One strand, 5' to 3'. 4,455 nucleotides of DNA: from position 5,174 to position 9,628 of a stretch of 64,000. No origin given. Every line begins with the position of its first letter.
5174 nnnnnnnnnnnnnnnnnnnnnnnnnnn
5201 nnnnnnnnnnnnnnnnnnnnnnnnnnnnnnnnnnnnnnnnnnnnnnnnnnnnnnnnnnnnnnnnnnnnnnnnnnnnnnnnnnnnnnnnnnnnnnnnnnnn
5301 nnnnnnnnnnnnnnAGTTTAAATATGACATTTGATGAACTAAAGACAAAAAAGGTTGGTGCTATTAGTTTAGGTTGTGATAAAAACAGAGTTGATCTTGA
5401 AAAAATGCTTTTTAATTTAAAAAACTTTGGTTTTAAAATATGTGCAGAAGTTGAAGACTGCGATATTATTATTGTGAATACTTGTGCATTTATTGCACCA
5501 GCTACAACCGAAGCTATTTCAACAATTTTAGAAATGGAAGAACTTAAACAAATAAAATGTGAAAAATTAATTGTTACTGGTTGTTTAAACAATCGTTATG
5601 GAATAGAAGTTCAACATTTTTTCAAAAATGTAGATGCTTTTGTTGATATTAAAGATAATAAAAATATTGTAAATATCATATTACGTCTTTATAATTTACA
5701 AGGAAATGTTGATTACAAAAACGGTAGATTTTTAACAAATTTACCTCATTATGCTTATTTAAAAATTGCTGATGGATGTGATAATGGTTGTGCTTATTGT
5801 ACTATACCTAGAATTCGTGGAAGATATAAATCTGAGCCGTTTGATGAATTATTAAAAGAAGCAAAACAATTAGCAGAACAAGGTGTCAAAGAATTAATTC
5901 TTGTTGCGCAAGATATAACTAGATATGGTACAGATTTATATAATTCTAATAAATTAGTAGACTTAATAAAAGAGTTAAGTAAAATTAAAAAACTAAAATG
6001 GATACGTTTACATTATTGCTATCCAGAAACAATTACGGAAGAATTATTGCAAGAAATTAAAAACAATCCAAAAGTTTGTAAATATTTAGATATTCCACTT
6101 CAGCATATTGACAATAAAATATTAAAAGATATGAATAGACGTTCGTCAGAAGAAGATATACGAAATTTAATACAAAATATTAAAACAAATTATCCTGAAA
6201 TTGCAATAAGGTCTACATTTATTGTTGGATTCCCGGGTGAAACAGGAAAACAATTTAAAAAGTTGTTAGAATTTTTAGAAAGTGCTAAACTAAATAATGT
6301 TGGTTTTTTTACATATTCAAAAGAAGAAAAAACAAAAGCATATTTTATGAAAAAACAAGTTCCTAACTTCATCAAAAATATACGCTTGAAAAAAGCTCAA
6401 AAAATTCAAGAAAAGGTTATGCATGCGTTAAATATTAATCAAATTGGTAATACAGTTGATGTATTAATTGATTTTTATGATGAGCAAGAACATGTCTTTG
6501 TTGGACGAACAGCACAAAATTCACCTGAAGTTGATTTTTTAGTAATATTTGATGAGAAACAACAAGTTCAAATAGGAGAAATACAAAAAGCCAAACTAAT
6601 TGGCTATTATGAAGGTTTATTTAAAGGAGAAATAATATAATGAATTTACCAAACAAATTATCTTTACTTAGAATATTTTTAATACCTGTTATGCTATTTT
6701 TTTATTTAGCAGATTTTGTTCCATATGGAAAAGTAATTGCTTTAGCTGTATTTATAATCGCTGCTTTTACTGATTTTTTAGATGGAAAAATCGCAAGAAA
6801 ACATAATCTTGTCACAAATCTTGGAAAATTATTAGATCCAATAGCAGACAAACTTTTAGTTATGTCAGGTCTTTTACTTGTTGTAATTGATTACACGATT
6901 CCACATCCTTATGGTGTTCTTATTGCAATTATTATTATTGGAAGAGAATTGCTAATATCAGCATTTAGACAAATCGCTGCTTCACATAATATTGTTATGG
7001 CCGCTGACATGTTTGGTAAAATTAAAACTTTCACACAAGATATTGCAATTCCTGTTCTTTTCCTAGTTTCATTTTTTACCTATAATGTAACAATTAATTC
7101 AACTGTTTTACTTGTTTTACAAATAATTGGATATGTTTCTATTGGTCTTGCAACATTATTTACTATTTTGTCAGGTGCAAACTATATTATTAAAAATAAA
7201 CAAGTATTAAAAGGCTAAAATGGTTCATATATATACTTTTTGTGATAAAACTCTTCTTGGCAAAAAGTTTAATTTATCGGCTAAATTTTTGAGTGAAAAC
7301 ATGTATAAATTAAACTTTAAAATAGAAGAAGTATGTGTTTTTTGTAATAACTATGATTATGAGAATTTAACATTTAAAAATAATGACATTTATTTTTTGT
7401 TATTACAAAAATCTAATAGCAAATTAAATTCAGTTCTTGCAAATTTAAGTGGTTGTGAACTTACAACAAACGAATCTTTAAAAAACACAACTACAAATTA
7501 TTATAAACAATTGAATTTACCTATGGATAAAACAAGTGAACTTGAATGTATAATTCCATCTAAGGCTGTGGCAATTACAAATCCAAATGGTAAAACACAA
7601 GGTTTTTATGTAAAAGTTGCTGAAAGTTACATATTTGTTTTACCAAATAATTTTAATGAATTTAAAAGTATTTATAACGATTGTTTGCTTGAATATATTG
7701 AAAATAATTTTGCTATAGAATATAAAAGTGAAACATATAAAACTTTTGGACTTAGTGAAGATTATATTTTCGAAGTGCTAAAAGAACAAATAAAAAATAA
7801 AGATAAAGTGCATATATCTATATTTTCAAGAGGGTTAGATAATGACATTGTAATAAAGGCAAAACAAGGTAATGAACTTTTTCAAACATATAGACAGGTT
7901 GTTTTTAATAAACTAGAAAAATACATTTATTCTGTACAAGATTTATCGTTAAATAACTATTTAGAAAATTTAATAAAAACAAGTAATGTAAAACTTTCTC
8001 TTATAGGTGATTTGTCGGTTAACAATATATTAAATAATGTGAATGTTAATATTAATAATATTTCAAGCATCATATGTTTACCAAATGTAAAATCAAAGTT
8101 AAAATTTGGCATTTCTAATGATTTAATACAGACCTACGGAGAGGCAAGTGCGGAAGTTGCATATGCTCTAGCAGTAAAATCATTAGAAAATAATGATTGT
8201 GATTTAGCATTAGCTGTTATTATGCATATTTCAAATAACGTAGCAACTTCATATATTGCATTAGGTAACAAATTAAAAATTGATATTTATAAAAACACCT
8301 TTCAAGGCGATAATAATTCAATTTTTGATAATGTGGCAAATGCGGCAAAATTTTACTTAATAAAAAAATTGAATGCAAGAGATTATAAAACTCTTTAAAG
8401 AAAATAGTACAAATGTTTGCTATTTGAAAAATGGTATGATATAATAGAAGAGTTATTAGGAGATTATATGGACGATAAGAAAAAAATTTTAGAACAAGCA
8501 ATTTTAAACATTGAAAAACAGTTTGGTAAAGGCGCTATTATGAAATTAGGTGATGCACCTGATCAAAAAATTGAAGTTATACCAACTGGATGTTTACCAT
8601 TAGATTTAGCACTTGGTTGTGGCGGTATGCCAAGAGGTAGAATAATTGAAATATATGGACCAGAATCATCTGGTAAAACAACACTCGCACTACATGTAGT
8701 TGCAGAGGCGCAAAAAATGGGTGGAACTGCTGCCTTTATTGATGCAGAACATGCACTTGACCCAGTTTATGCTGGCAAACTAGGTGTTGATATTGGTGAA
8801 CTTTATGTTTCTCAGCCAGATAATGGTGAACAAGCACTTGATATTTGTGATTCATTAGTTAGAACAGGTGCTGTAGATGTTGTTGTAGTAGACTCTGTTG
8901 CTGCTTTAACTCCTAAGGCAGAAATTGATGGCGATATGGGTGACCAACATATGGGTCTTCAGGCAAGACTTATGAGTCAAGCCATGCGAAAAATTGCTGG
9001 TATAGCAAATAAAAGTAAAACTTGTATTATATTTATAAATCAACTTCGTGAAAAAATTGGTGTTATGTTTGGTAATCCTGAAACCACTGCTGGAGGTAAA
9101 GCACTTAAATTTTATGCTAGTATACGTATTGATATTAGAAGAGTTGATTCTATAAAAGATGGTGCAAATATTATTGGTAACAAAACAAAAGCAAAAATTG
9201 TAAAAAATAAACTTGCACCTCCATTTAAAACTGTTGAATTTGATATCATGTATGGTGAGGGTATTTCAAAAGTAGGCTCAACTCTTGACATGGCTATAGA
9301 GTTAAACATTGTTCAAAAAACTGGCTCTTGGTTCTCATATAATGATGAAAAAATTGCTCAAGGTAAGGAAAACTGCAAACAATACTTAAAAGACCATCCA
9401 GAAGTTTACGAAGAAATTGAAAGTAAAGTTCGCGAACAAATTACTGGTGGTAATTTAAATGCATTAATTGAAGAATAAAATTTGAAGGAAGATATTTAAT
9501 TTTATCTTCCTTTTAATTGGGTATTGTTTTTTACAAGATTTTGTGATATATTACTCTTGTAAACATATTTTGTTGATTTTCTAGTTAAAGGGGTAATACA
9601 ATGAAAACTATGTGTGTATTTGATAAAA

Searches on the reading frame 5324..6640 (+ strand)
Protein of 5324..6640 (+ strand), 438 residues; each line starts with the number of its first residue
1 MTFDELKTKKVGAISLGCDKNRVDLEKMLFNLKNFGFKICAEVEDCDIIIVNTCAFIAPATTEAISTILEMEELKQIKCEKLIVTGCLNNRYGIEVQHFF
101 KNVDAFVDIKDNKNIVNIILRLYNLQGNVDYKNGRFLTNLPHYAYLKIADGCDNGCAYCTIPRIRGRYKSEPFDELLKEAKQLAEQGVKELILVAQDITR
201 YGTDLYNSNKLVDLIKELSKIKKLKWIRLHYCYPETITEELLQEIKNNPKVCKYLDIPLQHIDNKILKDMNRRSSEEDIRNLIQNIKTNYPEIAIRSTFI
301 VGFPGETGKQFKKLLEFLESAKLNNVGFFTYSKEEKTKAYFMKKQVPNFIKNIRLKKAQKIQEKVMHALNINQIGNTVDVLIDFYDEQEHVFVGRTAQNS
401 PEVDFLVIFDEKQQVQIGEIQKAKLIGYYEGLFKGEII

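Call 51: search_protein_families(library=pfam, proteins=[window:5324-6640:+], max_evalue=0.000001)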
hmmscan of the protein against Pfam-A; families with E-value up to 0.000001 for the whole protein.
window:5324-6640:+ (438 aa): 3 families
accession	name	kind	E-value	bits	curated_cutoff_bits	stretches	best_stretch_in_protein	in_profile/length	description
PF04055.27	Radical_SAM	-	5.5e-28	98.6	29.5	1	148-318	3-166/166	Radical SAM superfamily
PF00919.26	UPF0004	-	1.7e-23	82.9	27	1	10-107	1-97/98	Uncharacterized protein family UPF0004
PF18693.7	TRAM_2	-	5.8e-11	42.8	27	1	374-438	1-63/63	TRAM domain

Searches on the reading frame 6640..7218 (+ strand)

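Call 51: search_protein_families(library=pfam, proteins=[window:6640-7218:+], max_evalue=0.000001)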
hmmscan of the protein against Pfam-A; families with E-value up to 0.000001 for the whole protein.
window:6640-7218:+ (192 aa): 1 family
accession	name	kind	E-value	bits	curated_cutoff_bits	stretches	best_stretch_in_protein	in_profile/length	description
PF01066.26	CDP-OH_P_transf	-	1.2e-40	139.8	22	1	1-156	1-138/152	CDP-alcohol phosphatidyltransferase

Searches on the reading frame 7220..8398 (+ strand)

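Call 51: search_protein_families(library=pfam, proteins=[window:7220-8398:+], max_evalue=0.000001)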
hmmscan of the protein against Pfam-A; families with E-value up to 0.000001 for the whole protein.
window:7220-8398:+ (392 aa): 0 families

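Call 54: search_protein_families(library=pfam, proteins=[window:7220-8398:+], max_evalue=1)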
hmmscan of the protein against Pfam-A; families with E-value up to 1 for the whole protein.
window:7220-8398:+ (392 aa): 5 families
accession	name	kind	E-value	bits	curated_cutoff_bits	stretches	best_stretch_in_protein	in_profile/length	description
PF02464.23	CinA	-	8.2e-05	22.7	23.5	1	296-380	60-151/155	Competence-damaged protein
PF18146.6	CinA_KH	-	0.015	15.8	27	1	170-237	1-72/73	Damage-inducible protein CinA KH domain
PF05459.17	Herpes_UL69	-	0.033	14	25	1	25-91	41-106/217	Herpesvirus transcriptional regulator family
PF00109.32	ketoacyl-synt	-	0.16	12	20.8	1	308-333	174-199/252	Beta-ketoacyl synthase, N-terminal domain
PF23175.1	bHLH_STRA8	-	0.25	11.9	25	0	188-214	51-77/80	Stimulated by retinoic acid gene 8 protein bHLH domain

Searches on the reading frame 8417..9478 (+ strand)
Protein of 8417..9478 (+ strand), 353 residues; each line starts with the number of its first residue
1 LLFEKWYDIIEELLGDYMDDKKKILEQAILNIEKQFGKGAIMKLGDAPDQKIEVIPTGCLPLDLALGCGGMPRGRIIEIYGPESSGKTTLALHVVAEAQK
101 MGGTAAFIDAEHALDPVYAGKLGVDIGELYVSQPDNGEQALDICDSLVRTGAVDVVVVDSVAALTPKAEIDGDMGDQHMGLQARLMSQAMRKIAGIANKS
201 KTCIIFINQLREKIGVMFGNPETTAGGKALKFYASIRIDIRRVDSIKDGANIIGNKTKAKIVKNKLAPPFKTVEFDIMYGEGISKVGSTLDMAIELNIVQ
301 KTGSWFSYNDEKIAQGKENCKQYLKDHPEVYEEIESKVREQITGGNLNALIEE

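Call 51: search_protein_families(library=pfam, proteins=[window:8417-9478:+], max_evalue=0.000001)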
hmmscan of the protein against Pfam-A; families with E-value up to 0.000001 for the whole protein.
window:8417-9478:+ (353 aa): 4 families
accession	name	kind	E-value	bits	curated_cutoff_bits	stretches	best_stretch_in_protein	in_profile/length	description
PF00154.27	RecA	-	8.1e-140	465.1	27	1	23-284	1-262/262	recA bacterial DNA recombination protein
PF21096.2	RecA_C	-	2.7e-26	91.9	27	1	287-342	1-56/57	RecA C-terminal domain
PF08423.17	Rad51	-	3.2e-08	33.6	22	1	52-242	5-211/244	Rad51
PF06745.19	ATPase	-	7.4e-07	29.2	26.6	0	55-129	1-77/231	KaiC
